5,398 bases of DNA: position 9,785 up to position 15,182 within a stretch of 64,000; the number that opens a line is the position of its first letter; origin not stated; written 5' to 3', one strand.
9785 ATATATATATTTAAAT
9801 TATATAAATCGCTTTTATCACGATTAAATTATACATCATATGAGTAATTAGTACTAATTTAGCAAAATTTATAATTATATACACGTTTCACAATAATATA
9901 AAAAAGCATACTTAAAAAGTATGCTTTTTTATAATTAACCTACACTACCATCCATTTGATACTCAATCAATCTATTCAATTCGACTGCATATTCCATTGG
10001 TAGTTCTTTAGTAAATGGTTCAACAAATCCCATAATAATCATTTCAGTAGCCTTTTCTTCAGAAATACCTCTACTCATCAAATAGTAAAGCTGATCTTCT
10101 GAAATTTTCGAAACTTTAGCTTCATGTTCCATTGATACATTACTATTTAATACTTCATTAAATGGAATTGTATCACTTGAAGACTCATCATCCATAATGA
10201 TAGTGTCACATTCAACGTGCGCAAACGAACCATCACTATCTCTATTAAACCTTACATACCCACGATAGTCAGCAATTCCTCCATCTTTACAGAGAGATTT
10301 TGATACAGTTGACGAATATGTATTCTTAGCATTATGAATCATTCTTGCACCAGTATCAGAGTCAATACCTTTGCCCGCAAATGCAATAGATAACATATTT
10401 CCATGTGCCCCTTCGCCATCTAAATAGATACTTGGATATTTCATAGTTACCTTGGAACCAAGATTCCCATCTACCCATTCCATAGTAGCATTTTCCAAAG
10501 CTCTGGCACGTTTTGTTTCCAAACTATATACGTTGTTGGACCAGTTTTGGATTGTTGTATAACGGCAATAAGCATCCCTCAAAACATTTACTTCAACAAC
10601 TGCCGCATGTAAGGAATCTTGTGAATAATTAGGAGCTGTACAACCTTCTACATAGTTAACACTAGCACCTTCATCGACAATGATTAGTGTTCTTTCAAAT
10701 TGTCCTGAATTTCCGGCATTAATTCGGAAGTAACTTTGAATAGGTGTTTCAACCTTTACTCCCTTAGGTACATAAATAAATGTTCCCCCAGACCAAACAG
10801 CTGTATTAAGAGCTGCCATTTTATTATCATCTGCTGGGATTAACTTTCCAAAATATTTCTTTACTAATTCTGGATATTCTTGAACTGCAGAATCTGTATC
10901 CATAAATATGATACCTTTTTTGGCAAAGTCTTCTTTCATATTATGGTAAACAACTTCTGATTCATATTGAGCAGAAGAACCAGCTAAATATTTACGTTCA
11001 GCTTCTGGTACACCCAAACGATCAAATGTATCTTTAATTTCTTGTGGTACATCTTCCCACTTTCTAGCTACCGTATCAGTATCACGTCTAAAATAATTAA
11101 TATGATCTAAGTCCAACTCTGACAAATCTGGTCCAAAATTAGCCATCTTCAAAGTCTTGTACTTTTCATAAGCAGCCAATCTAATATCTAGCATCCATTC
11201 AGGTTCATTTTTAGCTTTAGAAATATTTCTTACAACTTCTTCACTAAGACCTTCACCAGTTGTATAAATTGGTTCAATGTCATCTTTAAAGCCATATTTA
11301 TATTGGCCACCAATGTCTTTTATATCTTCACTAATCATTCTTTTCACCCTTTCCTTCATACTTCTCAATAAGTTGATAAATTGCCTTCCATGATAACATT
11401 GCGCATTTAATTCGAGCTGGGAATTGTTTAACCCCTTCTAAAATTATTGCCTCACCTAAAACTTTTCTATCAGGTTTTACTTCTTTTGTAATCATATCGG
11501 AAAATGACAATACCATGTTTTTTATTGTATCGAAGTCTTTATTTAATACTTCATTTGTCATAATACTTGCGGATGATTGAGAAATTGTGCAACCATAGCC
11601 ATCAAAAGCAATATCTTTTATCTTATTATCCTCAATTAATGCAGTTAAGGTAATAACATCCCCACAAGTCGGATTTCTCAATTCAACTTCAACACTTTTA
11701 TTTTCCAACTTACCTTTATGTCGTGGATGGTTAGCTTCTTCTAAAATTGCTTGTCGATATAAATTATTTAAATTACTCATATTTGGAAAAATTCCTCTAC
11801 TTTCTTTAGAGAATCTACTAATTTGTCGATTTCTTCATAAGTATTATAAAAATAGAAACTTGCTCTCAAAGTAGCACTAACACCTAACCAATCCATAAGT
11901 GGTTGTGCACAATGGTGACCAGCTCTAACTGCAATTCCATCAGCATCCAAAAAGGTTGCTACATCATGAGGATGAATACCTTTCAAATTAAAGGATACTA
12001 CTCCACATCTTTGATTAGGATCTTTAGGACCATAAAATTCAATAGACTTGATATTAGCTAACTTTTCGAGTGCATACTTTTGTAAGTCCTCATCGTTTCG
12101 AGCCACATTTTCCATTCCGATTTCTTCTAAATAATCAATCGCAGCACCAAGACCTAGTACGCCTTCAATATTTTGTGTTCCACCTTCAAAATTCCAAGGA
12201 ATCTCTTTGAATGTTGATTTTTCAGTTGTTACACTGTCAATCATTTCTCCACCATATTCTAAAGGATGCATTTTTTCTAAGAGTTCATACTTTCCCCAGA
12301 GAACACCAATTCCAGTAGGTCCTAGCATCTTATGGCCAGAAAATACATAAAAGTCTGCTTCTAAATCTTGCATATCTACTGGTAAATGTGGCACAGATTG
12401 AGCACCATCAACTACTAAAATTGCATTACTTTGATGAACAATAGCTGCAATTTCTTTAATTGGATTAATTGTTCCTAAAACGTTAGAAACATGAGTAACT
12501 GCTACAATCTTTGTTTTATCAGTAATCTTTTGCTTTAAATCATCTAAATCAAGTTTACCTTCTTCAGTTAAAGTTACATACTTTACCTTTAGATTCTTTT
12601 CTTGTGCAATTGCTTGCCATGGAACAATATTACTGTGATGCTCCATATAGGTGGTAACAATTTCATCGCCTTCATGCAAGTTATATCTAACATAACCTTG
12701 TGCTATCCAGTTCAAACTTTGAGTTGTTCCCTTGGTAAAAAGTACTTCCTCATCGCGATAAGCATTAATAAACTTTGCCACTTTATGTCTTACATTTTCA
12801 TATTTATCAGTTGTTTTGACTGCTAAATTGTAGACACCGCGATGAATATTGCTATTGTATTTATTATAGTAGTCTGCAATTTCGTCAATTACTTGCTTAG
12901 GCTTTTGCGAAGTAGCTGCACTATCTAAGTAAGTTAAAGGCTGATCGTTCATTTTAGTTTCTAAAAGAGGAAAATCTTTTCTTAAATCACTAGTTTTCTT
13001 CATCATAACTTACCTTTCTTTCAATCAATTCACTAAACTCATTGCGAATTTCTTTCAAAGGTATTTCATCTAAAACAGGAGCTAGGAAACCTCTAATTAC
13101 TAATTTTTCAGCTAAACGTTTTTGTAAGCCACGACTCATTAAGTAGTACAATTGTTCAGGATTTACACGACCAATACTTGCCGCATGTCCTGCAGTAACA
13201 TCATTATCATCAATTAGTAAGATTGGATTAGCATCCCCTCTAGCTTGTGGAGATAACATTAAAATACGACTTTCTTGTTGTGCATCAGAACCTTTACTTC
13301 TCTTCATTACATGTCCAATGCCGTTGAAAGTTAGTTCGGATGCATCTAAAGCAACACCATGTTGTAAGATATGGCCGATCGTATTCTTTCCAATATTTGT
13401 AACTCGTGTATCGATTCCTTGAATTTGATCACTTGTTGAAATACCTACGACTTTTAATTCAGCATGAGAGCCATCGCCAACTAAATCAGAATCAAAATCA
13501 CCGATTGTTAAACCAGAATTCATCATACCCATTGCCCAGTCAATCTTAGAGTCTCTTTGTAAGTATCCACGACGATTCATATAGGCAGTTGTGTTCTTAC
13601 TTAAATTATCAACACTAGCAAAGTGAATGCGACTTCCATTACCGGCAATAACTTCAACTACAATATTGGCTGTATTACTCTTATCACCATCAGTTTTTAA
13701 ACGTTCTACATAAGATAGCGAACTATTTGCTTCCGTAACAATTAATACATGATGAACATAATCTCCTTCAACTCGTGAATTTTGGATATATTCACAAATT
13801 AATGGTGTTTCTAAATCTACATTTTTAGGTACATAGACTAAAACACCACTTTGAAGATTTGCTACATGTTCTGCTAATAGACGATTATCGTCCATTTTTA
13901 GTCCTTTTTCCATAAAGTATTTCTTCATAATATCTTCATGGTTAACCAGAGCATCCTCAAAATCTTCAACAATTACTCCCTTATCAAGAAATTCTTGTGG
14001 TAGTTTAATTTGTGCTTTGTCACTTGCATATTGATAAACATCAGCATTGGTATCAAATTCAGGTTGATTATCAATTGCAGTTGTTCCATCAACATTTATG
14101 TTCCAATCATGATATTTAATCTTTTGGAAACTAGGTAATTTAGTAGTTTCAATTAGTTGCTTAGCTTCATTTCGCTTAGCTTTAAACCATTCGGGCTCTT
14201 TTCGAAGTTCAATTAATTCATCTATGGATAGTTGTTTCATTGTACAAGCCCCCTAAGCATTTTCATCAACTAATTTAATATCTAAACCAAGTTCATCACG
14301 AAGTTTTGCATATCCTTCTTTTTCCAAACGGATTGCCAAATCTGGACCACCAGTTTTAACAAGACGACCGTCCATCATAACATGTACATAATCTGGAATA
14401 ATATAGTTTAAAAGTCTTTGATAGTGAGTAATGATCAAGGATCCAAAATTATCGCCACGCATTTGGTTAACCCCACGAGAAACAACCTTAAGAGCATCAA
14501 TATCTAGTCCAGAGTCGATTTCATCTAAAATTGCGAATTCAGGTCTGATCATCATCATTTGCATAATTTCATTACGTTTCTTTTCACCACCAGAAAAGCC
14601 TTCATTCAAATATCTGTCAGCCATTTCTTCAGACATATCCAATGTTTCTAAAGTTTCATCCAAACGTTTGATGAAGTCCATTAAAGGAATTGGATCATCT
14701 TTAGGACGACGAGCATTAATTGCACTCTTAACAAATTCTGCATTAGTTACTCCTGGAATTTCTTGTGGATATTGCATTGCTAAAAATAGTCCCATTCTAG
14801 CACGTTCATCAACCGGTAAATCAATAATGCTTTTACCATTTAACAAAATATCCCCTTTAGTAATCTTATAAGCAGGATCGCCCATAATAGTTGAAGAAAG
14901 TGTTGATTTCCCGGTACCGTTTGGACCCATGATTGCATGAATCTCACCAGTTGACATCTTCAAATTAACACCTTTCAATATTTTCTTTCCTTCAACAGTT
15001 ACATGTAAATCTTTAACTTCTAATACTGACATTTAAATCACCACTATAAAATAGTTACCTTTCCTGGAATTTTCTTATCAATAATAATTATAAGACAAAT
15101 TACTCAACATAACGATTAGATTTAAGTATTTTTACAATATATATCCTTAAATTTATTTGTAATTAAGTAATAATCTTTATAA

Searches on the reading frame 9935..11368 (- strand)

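Call 30: search_protein_families(library=ncbifam, proteins=[window:9935-11368:-], max_evalue=0.001)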
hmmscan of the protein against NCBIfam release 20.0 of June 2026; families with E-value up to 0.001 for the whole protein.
window:9935-11368:- (477 aa): 5 families
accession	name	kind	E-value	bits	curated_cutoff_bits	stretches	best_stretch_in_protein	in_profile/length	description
TIGR01980.1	sufB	equivalog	2.4e-210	698.9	346.4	1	22-468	2-448/448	Fe-S cluster assembly protein SufB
NF008773.0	PRK11814.1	equivalog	2.6e-139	464.9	717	1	13-477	8-484/484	Fe-S cluster assembly protein SufB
NF052511.1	SUF_like_SmsB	exception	1e-83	281.8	650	1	42-474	13-443/445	SUF-like minimal system protein SmsB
TIGR01981.1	sufD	equivalog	7.9e-59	199.2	222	1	190-459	2-269/275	Fe-S cluster assembly protein SufD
NF008194.0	PRK10948.1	equivalog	1.1e-17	64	489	1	258-456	203-401/423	Fe-S cluster assembly protein SufD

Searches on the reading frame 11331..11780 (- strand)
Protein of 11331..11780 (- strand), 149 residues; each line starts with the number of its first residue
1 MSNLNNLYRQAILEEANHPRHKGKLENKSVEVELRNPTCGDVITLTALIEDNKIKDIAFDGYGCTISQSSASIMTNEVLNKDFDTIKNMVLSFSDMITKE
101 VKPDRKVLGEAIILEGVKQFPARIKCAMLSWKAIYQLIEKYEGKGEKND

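Call 30: search_protein_families(library=ncbifam, proteins=[window:11331-11780:-], max_evalue=0.001)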
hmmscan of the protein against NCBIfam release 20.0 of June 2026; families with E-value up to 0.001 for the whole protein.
window:11331-11780:- (149 aa): 4 families
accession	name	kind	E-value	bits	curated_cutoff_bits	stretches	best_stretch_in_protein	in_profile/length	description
TIGR01994.1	SUF_scaf_2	equivalog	1.7e-47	160.9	92.5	1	4-138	1-136/137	Fe-S cluster assembly sulfur transfer protein SufU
TIGR03419.1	NifU_clost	equivalog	2.9e-15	56.7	187.9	1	8-144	1-119/121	Fe-S cluster assembly scaffold protein NifU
TIGR01999.1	iscU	equivalog_domain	1.2e-12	48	192.4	1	8-92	1-92/124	Fe-S cluster assembly scaffold IscU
TIGR02000.1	NifU_proper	equivalog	3.4e-05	23.4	273.3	1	8-85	4-83/290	Fe-S cluster assembly protein NifU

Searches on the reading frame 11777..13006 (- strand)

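Call 30: search_protein_families(library=ncbifam, proteins=[window:11777-13006:-], max_evalue=0.001)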
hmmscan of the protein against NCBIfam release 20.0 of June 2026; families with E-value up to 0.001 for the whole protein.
window:11777-13006:- (409 aa): 67 families (the best 25 are shown)
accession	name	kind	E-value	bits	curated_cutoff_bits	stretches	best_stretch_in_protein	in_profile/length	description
TIGR01979.1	sufS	subfamily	4.8e-187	621.7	475.1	1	7-408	2-403/403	SufS family cysteine desulfurase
NF041166.1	f2_encap_cargo1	exception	1.3e-166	556.3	800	1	6-402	228-622/623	family 2A encapsulin nanocompartment cargo protein cysteine desulfurase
NF006791.0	PRK09295.1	equivalog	2.1e-149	498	661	1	6-406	6-404/406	cysteine desulfurase SufS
NF008126.0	PRK10874.1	equivalog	1.5e-123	412.9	607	1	5-405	6-397/401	cysteine desulfurase CsdA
TIGR03392.1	FeS_syn_CsdA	equivalog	1.3e-120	403.2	493.6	1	6-406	4-395/398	cysteine desulfurase CsdA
TIGR01977.1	am_tr_V_EF2568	hypoth_equivalog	4.8e-95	318.8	377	1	25-403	1-376/376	cysteine desulfurase family protein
TIGR01976.1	am_tr_V_VC1184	hypoth_equivalog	5.9e-77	259.6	352.35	1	7-400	5-401/401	cysteine desulfurase-like protein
NF040779.1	Sec_lyase_SclA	exception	7.1e-69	232.5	525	1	26-403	2-376/378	selenocysteine lyase SclA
TIGR03402.1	FeS_nifS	equivalog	2.2e-55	188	530.75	1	26-403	2-369/379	cysteine desulfurase NifS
TIGR03235.1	DNA_S_dndA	equivalog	3e-46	158.3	480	1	26-368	1-326/353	cysteine desulfurase DndA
NF010611.0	PRK14012.1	equivalog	4.7e-41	141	548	1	25-330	7-297/406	IscS subfamily cysteine desulfurase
TIGR02006.1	IscS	equivalog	4e-39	134.8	643.2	1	25-326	5-289/402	IscS subfamily cysteine desulfurase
TIGR03403.1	nifS_epsilon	equivalog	5.7e-39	134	587.7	1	26-403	2-372/382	NifS family cysteine desulfurase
NF002806.0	PRK02948.1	subfamily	3.3e-32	111.9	304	1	25-403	2-371/381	IscS subfamily cysteine desulfurase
NF051467.1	peri_mod_PvdN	equivalog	8e-27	93.9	650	1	32-401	61-422/425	pyoverdine-tailoring periplasmic protein PvdN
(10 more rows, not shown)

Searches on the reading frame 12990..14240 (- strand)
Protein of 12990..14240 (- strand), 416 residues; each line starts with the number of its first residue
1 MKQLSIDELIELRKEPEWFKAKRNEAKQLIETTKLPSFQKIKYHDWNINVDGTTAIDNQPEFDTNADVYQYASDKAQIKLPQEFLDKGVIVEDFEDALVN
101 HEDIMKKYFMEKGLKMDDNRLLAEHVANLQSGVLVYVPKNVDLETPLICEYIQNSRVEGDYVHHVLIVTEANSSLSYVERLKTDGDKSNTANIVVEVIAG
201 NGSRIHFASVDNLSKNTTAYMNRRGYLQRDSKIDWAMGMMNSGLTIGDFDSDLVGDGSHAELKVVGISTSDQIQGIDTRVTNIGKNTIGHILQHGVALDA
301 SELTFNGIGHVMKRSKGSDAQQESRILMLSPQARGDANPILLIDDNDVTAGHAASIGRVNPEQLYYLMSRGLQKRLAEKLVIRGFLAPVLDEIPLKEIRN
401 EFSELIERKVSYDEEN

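Call 30: search_protein_families(library=ncbifam, proteins=[window:12990-14240:-], max_evalue=0.001)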
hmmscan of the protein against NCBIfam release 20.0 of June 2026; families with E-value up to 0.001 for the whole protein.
window:12990-14240:- (416 aa): 5 families
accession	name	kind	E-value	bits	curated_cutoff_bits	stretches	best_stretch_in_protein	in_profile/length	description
TIGR01981.1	sufD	equivalog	7.6e-77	258.3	222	1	127-401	2-274/275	Fe-S cluster assembly protein SufD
TIGR01980.1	sufB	equivalog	5.8e-60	203.2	346.4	1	70-396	114-439/448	Fe-S cluster assembly protein SufB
NF008773.0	PRK11814.1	equivalog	1.8e-38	132.4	717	1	82-407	145-476/484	Fe-S cluster assembly protein SufB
NF052511.1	SUF_like_SmsB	exception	1.3e-29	103.5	650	1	82-411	117-442/445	SUF-like minimal system protein SmsB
NF008194.0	PRK10948.1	equivalog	1.2e-18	67.2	489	1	132-409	137-417/423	Fe-S cluster assembly protein SufD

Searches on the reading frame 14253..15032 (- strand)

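Call 30: search_protein_families(library=ncbifam, proteins=[window:14253-15032:-], max_evalue=0.001)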
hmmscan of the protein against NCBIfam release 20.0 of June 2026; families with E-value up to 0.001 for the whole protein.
window:14253-15032:- (259 aa): 177 families (the best 25 are shown)
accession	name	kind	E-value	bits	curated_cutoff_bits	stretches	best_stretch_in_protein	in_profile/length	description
TIGR01978.1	sufC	equivalog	6.7e-108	359.7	212.8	1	4-243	1-242/243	Fe-S cluster assembly ATPase SufC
NF007134.0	PRK09580.1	equivalog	4.7e-88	294.8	400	1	4-246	2-246/248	Fe-S cluster assembly ATPase SufC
TIGR04406.1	LPS_export_lptB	equivalog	9e-29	100.4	240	1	4-234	2-223/239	LPS export ABC transporter ATP-binding protein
TIGR03410.1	urea_trans_UrtE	equivalog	1e-23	84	285.8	1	4-228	1-214/230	urea ABC transporter ATP-binding subunit UrtE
TIGR01188.1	drrA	subfamily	1.4e-22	80.4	312.45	1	17-239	7-218/302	daunorubicin resistance ABC transporter, ATP-binding protein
TIGR03411.1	urea_trans_UrtD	equivalog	3.7e-22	79.2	304.1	1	3-228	2-224/242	urea ABC transporter ATP-binding protein UrtD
TIGR04520.1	ECF_ATPase_1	equivalog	7.5e-22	78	315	1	14-232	13-222/269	energy-coupling factor transporter ATPase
TIGR03864.1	PQQ_ABC_ATP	hypoth_equivalog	1.8e-21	76.7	302.25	1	4-230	2-216/236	ABC transporter, ATP-binding subunit, PQQ-dependent alcohol dehydrogenase system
NF007601.2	PRK10247.1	equivalog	4e-21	75.5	292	1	3-205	1-192/204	iron efflux ABC transporter ATP-binding subunit FetA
NF010068.0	PRK13548.1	equivalog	5.7e-21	74.8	261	1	3-235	5-232/261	heme ABC transporter ATP-binding protein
NF008449.1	PRK11300.1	equivalog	6.2e-21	74.8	362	2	2-88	4-88/255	high-affinity branched-chain amino acid ABC transporter ATP-binding protein LivG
TIGR03873.1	F420-0_ABC_ATP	hypoth_equivalog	1.5e-20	73.6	372.4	1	4-232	2-223/256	putative F420-0 ABC transporter ATP-binding protein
TIGR00972.1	3a0107s01c2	equivalog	2.5e-20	72.9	343.2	1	4-230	2-227/248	phosphate ABC transporter ATP-binding protein PstB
NF008144.0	PRK10895.1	equivalog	2.7e-20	72.9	381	1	1-235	1-226/241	LPS export ABC transporter ATP-binding protein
NF000355.4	ribo_prot_ABC_F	equivalog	3.9e-20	72.2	380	1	5-215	4-184/499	ribosomal protection-like ABC-F family protein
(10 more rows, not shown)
